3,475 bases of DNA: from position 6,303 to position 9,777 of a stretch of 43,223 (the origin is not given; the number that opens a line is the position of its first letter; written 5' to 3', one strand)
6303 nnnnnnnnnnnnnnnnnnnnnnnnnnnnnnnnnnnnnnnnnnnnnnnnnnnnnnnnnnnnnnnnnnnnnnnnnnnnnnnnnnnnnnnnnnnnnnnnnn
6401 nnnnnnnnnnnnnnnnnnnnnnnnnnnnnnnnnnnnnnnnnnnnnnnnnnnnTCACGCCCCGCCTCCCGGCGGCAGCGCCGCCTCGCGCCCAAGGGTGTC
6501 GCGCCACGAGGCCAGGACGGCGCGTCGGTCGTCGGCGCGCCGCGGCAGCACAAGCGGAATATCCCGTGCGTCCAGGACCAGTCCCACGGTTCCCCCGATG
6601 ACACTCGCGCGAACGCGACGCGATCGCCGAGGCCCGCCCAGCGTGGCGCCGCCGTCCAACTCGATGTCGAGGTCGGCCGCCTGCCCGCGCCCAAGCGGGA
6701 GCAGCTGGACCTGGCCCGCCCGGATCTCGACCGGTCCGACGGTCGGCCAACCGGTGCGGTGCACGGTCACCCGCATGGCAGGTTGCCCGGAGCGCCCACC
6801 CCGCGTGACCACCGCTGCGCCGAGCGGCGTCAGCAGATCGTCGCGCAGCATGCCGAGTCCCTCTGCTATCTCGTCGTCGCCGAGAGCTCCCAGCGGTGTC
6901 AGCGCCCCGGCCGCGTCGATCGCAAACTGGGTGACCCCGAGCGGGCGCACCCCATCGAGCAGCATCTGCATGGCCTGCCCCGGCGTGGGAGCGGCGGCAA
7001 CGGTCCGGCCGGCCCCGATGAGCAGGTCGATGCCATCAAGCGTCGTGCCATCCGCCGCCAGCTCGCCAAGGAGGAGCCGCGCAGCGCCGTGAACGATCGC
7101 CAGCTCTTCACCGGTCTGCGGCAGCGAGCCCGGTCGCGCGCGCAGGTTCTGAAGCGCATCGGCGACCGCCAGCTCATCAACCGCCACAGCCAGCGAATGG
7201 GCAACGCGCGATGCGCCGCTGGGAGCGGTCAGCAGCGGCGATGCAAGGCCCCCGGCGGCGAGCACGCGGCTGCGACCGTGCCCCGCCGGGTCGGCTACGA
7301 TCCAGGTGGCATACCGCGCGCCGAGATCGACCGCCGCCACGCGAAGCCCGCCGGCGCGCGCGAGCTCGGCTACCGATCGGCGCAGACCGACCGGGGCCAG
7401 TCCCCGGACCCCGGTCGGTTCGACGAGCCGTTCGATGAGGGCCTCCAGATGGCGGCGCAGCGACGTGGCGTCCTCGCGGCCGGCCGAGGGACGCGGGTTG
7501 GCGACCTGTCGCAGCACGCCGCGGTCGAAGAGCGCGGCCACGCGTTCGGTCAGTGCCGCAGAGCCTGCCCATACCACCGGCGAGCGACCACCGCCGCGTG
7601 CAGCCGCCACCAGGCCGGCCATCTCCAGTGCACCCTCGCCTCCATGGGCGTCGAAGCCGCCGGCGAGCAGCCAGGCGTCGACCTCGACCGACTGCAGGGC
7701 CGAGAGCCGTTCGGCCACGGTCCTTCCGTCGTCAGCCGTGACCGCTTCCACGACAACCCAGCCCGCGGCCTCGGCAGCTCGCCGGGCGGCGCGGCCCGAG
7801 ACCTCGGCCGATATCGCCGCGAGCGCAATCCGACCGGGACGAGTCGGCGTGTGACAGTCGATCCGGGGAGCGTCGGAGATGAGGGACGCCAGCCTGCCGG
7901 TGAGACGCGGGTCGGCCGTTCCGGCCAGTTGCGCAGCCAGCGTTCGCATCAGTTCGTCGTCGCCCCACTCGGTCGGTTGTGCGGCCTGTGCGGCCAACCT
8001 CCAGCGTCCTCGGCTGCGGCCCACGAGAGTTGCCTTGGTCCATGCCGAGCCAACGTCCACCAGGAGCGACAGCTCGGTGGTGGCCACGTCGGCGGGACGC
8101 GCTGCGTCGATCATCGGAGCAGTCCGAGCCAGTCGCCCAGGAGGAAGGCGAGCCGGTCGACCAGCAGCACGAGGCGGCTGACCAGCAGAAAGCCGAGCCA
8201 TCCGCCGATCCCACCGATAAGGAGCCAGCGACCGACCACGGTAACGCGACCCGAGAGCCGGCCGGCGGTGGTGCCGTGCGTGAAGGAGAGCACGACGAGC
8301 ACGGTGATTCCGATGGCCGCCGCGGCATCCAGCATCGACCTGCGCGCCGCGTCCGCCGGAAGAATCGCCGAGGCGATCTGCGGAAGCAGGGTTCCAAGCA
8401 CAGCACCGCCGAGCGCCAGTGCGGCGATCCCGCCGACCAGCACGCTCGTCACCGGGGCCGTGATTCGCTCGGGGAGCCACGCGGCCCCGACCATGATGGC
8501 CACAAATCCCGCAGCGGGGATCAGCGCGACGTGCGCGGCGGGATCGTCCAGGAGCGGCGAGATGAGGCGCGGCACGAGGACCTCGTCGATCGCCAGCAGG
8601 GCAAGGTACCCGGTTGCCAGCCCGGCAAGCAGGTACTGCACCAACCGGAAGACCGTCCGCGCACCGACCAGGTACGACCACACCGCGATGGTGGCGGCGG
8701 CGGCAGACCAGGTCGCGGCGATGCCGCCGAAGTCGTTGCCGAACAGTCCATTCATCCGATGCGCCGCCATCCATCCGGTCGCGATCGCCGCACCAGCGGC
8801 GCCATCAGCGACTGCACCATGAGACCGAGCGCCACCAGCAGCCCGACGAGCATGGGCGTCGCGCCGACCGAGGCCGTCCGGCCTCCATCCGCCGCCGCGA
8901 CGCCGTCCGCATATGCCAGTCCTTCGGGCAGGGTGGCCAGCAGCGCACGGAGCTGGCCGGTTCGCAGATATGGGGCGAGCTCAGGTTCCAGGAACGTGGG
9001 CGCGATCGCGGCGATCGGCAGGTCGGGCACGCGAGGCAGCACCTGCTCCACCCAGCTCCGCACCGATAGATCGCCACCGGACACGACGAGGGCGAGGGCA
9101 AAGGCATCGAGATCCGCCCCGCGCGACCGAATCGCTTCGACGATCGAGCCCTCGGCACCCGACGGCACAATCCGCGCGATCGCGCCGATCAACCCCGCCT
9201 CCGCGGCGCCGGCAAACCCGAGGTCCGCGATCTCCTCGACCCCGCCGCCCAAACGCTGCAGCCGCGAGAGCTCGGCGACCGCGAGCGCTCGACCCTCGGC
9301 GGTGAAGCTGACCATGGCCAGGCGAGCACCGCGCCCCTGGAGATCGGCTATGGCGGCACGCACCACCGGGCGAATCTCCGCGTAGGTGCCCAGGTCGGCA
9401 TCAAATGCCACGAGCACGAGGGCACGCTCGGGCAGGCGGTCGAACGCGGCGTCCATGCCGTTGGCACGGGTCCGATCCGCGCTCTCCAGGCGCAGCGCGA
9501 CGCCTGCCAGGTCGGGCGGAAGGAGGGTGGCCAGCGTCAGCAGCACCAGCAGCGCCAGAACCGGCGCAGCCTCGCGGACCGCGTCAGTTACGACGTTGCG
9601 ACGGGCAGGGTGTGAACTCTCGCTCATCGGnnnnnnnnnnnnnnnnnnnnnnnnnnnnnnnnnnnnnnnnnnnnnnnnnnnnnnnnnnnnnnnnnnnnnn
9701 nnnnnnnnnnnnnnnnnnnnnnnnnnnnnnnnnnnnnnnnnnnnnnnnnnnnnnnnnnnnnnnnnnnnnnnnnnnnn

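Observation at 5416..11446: Seven-gene, translationally coupled membrane/ATPase operon of unknown function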

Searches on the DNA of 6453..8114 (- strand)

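Call 74: search_rna_families(sources=[L004, L007, L010, L016, L021, L034, L067], threshold=gathering)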
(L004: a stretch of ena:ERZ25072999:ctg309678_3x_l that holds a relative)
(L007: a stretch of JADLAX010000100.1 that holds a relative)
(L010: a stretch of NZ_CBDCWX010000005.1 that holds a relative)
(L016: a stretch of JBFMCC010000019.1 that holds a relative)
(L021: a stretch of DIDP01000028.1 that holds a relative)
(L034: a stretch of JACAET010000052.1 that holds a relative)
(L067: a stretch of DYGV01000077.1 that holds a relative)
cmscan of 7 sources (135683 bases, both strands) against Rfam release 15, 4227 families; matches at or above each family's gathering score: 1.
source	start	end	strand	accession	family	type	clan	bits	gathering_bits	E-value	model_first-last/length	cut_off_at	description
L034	17014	17085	+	RF00005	tRNA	Gene; tRNA;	CL00001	67.6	29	3e-12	1-71/71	no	tRNA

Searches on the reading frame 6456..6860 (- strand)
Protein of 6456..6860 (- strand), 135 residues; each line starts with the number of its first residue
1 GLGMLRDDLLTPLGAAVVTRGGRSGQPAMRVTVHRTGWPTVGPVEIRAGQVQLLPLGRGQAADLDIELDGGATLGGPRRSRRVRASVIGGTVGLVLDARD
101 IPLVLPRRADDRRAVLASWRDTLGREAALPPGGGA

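Call 109: search_solved_structures(query=A10, max_evalue=10)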
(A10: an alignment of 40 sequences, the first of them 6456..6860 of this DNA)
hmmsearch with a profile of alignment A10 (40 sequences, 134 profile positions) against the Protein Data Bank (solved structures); distinct sequences matched with E-value up to 10: 3.
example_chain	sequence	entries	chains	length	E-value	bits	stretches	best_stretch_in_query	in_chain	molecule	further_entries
4v0m_B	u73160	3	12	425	0.7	12.8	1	81-129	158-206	BARDET-BIEDL SYNDROME 1 PROTEIN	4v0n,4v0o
9bh5_CT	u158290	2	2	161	1.1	12.2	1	88-126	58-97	Large ribosomal subunit protein eL21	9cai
8opz_A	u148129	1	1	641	1.3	11.9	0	33-76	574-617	Tailspike depolymerase (APK16_gp47) from Acinetobacter phage APK16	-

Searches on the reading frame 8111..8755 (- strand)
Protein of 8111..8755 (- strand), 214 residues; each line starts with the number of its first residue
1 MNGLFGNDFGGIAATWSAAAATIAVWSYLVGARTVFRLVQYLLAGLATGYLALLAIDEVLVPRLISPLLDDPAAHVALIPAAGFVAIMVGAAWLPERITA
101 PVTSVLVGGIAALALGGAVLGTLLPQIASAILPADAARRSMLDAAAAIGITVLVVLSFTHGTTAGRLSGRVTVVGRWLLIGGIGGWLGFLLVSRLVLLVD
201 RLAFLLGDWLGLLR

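Call 3: search_protein_families(library=pfam, proteins=[window:8111-8755:-], max_evalue=1)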
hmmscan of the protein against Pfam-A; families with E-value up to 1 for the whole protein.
window:8111-8755:- (214 aa): 0 families

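Call 4: search_protein_families(library=ncbifam, proteins=[window:8111-8755:-], max_evalue=1)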
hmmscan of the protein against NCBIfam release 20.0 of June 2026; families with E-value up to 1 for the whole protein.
window:8111-8755:- (214 aa): 0 families

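Call 6: search_protein_families(library=phrogs, proteins=[window:8111-8755:-], max_evalue=0.1)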
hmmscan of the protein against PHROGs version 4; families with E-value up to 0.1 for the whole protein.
window:8111-8755:- (214 aa): 1 family
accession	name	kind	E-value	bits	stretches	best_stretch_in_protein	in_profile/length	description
phrog_30200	-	unknown function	0.032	15.6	1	102-162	6-64/111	-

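Call 7: search_protein_families(library=padloc, proteins=[window:8111-8755:-], max_evalue=0.1)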
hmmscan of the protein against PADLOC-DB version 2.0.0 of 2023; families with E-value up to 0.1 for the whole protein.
window:8111-8755:- (214 aa): 0 families

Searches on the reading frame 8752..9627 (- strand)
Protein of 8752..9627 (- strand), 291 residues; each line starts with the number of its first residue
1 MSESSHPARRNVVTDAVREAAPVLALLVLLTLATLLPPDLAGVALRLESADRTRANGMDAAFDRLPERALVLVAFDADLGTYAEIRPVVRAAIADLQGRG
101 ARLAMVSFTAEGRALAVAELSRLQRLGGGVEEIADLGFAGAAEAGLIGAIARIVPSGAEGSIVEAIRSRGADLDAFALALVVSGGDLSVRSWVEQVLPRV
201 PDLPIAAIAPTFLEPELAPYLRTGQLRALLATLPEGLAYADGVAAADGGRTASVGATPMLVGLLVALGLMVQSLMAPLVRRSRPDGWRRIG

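Call 3: search_protein_families(library=pfam, proteins=[window:8752-9627:-], max_evalue=1)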
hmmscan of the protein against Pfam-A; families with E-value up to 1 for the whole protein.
window:8752-9627:- (291 aa): 1 family
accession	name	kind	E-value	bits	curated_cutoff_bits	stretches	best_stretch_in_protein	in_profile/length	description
PF00702.32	Hydrolase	-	0.051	14.4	26.4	1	68-153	80-167/191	haloacid dehalogenase-like hydrolase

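Call 4: search_protein_families(library=ncbifam, proteins=[window:8752-9627:-], max_evalue=1)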
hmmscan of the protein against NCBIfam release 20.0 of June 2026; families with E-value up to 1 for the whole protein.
window:8752-9627:- (291 aa): 0 families

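Call 6: search_protein_families(library=phrogs, proteins=[window:8752-9627:-], max_evalue=0.1)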
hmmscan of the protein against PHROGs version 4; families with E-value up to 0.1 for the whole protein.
window:8752-9627:- (291 aa): 0 families

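Call 7: search_protein_families(library=padloc, proteins=[window:8752-9627:-], max_evalue=0.1)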
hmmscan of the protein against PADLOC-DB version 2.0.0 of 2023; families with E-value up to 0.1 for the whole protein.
window:8752-9627:- (291 aa): 0 families

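Call 78: search_protein_families(library=pfam, alignment_id=A7, max_evalue=10)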
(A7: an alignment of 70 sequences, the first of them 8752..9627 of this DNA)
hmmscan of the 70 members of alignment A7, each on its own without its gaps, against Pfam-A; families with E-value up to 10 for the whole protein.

A. member 1, window:8752-9627:- (291 aa): 1 family
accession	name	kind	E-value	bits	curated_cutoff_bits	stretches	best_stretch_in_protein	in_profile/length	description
PF00702.32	Hydrolase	-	0.051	14.4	26.4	1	68-153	80-167/191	haloacid dehalogenase-like hydrolase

B. families by the number of members that match (of 70 scanned): 43 families (the first 25 are shown)
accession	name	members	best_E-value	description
PF06962.18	rRNA_methylase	3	0.038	Putative rRNA methylase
PF09722.15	Xre_MbcA_ParS_C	2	0.048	Antitoxin Xre/MbcA/ParS C-terminal toxin-binding domain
PF12792.12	CSS-motif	2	0.14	CSS motif domain associated with EAL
PF07332.16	Phage_holin_3_6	1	0.00025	Putative Actinobacterial Holin-X, holin superfamily III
PF18303.6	Saf_2TM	1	0.0026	SAVED-fused 2TM effector domain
PF07371.17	DUF1490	1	0.0057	Protein of unknown function (DUF1490)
PF20082.4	DUF6476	1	0.0079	Family of unknown function (DUF6476)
PF02933.23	CDC48_2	1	0.018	Cell division protein 48 (CDC48), domain 2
PF06040.16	Adeno_E3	1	0.032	Adenovirus E3 protein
PF07690.21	MFS_1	1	0.034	Major Facilitator Superfamily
PF13828.11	DUF4190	1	0.04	Domain of unknown function (DUF4190)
PF07694.17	5TM-5TMR_LYT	1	0.04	5TMR of 5TMR-LYT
PF00702.32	Hydrolase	1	0.051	haloacid dehalogenase-like hydrolase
PF18895.5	T4SS_pilin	1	0.054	Type IV secretion system pilin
PF24416.1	DUF7548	1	0.059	Family of unknown function (DUF7548)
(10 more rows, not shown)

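Call 79: search_solved_structures(query=A7, max_evalue=10)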
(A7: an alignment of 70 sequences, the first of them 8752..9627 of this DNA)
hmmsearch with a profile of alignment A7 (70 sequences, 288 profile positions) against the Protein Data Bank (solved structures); distinct sequences matched with E-value up to 10: 0.
